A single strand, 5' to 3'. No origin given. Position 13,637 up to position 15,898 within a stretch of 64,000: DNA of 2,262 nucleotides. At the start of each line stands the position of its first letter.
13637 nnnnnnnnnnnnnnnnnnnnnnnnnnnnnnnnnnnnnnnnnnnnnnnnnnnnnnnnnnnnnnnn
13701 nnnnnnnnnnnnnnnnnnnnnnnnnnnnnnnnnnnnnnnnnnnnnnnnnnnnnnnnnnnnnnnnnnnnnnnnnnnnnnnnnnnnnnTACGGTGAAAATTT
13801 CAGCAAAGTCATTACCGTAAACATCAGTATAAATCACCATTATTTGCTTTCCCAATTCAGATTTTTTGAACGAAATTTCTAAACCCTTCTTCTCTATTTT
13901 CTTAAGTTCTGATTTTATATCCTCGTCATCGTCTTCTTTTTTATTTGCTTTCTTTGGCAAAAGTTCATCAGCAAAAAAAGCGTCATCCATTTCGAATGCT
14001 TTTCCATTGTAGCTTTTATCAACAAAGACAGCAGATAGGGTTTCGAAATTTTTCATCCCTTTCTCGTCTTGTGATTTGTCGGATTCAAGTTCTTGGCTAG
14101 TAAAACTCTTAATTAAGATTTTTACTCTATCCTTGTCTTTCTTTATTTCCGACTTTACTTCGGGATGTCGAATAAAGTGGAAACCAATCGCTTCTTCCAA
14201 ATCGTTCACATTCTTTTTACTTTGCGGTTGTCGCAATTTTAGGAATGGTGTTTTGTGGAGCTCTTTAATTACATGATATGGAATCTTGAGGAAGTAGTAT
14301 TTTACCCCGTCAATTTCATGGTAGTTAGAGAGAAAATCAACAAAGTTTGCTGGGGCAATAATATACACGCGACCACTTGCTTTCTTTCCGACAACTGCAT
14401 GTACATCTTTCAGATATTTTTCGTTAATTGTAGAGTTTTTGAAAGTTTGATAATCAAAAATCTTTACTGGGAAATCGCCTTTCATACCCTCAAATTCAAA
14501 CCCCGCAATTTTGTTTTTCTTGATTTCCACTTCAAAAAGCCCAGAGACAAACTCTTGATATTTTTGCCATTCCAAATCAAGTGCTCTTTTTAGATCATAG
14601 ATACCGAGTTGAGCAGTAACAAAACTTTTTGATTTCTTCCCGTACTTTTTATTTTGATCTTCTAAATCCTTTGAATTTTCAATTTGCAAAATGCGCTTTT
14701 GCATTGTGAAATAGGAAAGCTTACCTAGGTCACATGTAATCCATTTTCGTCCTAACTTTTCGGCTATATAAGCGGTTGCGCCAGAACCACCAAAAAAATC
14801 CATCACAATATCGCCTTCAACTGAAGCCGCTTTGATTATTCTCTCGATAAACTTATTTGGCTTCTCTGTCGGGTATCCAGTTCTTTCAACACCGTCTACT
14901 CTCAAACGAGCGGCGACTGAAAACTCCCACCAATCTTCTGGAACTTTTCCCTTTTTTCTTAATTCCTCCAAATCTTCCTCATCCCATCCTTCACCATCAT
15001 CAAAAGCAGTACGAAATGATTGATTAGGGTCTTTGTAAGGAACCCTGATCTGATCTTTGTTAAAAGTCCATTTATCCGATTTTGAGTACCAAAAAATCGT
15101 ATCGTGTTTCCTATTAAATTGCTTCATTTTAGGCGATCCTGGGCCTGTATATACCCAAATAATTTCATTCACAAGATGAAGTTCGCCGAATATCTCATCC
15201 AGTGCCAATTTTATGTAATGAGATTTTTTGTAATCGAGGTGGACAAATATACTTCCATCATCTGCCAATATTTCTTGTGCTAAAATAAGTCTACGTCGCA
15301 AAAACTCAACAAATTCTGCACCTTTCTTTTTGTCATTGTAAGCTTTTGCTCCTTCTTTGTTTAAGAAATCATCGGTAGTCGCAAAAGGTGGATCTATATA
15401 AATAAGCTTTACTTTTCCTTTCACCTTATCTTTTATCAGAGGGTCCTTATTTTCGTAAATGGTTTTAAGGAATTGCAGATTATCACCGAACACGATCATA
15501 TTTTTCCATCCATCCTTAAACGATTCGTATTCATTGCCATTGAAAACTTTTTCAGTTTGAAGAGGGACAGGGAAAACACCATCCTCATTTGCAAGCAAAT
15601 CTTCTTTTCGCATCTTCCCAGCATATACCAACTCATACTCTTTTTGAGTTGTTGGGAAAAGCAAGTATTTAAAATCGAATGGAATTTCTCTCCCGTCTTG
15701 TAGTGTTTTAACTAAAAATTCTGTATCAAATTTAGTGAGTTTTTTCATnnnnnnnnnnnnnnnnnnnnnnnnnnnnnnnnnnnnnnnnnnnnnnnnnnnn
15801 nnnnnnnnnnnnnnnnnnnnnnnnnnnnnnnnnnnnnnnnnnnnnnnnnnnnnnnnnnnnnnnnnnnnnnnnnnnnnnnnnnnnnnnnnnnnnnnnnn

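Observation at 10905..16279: Type III RM system apparently inserted into an ammonia-lyase gene, leaving only its C-terminal ~90 codons and terminator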

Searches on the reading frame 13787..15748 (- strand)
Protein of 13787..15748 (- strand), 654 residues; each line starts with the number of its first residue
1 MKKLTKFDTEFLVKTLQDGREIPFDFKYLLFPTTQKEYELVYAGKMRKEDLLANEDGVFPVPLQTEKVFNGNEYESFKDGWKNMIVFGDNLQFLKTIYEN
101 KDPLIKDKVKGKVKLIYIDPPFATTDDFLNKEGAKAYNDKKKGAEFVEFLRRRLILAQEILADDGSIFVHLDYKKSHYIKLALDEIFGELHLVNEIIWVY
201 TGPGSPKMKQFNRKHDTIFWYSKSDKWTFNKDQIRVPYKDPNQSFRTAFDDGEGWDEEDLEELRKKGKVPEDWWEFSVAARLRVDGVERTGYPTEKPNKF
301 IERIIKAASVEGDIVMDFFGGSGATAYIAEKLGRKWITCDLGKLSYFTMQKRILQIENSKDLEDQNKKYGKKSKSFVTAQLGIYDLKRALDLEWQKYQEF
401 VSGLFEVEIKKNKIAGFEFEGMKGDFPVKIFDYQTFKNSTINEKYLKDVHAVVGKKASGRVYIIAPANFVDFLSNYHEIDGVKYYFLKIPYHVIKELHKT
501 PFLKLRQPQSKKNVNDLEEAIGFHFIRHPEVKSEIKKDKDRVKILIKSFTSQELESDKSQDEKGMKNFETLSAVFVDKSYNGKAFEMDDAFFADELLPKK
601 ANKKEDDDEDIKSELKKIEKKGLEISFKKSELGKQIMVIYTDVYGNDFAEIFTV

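Call 8: search_protein_families(library=pfam, proteins=[window:13787-15748:-], max_evalue=0.01)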
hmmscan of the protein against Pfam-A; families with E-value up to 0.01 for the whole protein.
window:13787-15748:- (654 aa): 2 families
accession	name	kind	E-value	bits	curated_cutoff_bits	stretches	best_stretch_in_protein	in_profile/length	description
PF01555.25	N6_N4_Mtase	-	4.1e-51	174.5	26.7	1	113-343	1-213/221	DNA methylase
PF03602.21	Cons_hypoth95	-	0.0048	17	24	0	99-127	99-128/182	Conserved hypothetical protein 95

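Call 52: search_solved_structures(query=window:13787-15748:-, max_evalue=0.001)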
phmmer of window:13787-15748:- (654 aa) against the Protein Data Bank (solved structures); distinct sequences matched with E-value up to 0.001: 15.
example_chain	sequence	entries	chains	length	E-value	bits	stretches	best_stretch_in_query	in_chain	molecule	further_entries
1eg2_A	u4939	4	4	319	5e-23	84.4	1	145-357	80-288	MODIFICATION METHYLASE RSRI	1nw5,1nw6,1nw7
1nw8_A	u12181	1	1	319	5e-23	84.4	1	145-357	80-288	MODIFICATION METHYLASE RSRI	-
1g60_A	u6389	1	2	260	1.3e-21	79.8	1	107-343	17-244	Adenine-specific Methyltransferase MboIIA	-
9c3u_A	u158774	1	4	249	1.1e-20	76.6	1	112-343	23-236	Methyltransferase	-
8urk_A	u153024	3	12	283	1.6e-20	76.1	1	112-343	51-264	Methyltransferase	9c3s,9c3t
6pbd_A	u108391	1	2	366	3.2e-16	61.9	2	112-237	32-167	Modification methylase CcrMI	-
4zcf_A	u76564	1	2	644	1e-15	60.2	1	37-226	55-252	Restriction endonuclease EcoP15I, modification subunit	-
6k0w_B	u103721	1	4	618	2.1e-14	55.9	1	145-242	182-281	Adenine specific DNA methyltransferase (Mod)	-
7dsu_A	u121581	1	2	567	5.3e-11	44.7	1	82-266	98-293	Mbo45V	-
5hek_A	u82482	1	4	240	2.4e-08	35.9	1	284-353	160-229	Adenine specific DNA methyltransferase (DpnA)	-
5hfj_A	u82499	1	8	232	3.1e-08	35.5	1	284-353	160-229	Adenine specific DNA methyltransferase (DpnA)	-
1boo_A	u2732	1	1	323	2.8e-05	25.8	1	280-342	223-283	PROTEIN (N-4 CYTOSINE-SPECIFIC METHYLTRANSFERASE PVU II)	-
2zie_A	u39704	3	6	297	0.00012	23.7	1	259-341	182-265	Putative modification methylase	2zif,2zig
8s9m_A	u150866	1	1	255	0.00052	21.6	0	283-346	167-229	DNA cytosine-N4 methyltransferase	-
8s9n_A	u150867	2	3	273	0.00061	21.3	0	283-346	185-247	DNA cytosine-N4 methyltransferase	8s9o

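Call 53: search_protein_families(library=ncbifam, proteins=[window:13787-15748:-], max_evalue=0.00001)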
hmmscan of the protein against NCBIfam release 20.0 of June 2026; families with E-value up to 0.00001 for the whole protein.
window:13787-15748:- (654 aa): 3 families
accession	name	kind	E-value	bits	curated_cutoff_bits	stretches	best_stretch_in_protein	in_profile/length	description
NF008572.0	PRK11524.1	equivalog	1e-29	103.6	292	1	82-372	14-274/294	adenine-specific DNA-methyltransferase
NF050803.1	DnaMtaseCcrMCaul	equivalog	2.8e-22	79.1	830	2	280-373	175-266/350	adenine-specific DNA-methyltransferase CcrM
NF010253.0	PRK13699.1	subfamily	2.9e-06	27.1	244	1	291-366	143-218/226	DNA methyltransferase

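Call 54: search_protein_families(library=padloc, proteins=[window:13787-15748:-], max_evalue=0.00001)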
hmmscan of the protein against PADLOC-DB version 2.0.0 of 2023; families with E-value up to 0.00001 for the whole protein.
window:13787-15748:- (654 aa): 43 families (the best 25 are shown)
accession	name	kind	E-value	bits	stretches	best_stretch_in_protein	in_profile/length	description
PDLC03354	MTase_II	-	6.7e-60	201.3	2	34-253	21-236/425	Type II methyltransferase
PDLC03633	MTase_III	-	6.9e-55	184.9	1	76-386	71-380/616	Type III methyltransferase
PDLC03300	MTase_II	-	2e-52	176.1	1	133-354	75-277/302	Type II methyltransferase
PDLC03636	MTase_III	-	2.6e-48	163.2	2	65-251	29-199/575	Type III methyltransferase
PDLC03299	MTase_II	-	5.7e-42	142.2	1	82-367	14-270/296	Type II methyltransferase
PDLC03339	MTase_II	-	1.6e-40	137.1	1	85-371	6-291/399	Type II methyltransferase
PDLC03635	MTase_III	-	5e-40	135.9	2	82-261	218-386/708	Type III methyltransferase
PDLC03371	MTase_II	-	6.2e-39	132.1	1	81-359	9-258/260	Type II methyltransferase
PDLC03644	MTase_III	-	2.4e-34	117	2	80-245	36-205/542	Type III methyltransferase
PDLC03638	MTase_III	-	2.7e-33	113.3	2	105-230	395-515/816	Type III methyltransferase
PDLC03634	MTase_III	-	6.1e-31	106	3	144-266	171-294/621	Type III methyltransferase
PDLC03320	MTase_II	-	5.4e-28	96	1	109-360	48-281/289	Type II methyltransferase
PDLC03327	MTase_II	-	1.2e-24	85.2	1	140-356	75-287/319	Type II methyltransferase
PDLC03641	MTase_III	-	1.3e-24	84.7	2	146-262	184-300/657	Type III methyltransferase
PDLC03216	MTase_II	-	2e-23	81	2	289-373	191-274/364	Type II methyltransferase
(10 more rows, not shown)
